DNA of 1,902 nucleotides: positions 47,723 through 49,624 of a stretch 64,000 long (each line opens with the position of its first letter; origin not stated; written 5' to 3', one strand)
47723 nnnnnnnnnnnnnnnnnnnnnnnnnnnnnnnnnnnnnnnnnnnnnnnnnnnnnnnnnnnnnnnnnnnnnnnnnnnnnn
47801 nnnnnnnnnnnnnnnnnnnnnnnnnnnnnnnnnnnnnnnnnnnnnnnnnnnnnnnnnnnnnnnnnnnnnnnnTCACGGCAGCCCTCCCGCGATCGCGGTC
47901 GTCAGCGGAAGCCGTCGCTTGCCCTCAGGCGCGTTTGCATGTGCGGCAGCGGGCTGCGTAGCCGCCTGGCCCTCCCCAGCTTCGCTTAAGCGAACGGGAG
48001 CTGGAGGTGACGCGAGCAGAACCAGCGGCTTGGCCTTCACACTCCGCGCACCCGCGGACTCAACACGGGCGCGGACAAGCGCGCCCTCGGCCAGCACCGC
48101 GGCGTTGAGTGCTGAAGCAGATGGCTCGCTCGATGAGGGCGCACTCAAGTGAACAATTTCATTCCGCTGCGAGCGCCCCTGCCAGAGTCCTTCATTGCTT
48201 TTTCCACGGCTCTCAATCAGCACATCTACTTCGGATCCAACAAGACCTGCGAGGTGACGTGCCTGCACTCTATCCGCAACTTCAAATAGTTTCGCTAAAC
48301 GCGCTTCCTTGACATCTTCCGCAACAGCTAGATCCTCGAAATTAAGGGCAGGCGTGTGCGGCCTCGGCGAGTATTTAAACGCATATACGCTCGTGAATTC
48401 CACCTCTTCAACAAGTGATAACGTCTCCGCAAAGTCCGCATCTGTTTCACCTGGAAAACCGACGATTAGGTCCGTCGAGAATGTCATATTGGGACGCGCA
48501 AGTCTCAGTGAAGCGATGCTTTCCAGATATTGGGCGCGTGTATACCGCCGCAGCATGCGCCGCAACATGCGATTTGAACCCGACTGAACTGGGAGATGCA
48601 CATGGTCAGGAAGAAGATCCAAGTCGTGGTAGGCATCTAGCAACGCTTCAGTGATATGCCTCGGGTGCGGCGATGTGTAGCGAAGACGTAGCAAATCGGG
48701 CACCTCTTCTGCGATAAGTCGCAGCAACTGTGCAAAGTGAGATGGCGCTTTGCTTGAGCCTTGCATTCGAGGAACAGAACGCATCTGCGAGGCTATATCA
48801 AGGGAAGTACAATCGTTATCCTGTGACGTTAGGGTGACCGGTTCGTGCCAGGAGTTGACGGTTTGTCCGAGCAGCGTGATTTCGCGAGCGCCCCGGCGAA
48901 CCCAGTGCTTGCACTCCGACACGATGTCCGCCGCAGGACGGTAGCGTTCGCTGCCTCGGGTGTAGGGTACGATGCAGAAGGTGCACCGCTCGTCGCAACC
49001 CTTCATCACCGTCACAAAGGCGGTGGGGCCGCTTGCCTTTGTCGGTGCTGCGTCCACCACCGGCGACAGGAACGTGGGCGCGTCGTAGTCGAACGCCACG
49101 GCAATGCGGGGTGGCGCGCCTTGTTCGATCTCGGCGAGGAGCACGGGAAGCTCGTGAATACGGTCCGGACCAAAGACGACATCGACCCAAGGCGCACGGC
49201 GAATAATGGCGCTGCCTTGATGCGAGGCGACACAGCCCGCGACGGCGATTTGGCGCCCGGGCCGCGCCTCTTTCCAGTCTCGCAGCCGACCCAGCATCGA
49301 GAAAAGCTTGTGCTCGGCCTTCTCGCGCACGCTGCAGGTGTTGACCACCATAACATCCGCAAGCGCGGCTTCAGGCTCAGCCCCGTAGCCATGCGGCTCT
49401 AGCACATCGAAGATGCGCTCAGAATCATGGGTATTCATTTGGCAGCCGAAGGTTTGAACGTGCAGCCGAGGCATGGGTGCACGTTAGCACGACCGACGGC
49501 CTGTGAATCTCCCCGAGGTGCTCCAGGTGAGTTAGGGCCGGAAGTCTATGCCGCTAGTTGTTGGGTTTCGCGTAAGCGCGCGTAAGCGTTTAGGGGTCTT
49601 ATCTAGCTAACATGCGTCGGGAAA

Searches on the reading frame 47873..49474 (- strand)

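Call 58: search_protein_families(library=pfam, proteins=[window:47873-49474:-], max_evalue=0.0001)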
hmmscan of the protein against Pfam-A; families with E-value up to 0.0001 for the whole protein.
window:47873-49474:- (533 aa): 2 families
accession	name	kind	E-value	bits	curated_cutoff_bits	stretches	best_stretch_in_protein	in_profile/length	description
PF00919.26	UPF0004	-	6.8e-28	97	27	1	3-102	1-98/98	Uncharacterized protein family UPF0004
PF04055.27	Radical_SAM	-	4.1e-24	86.1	29.5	1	155-354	2-165/166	Radical SAM superfamily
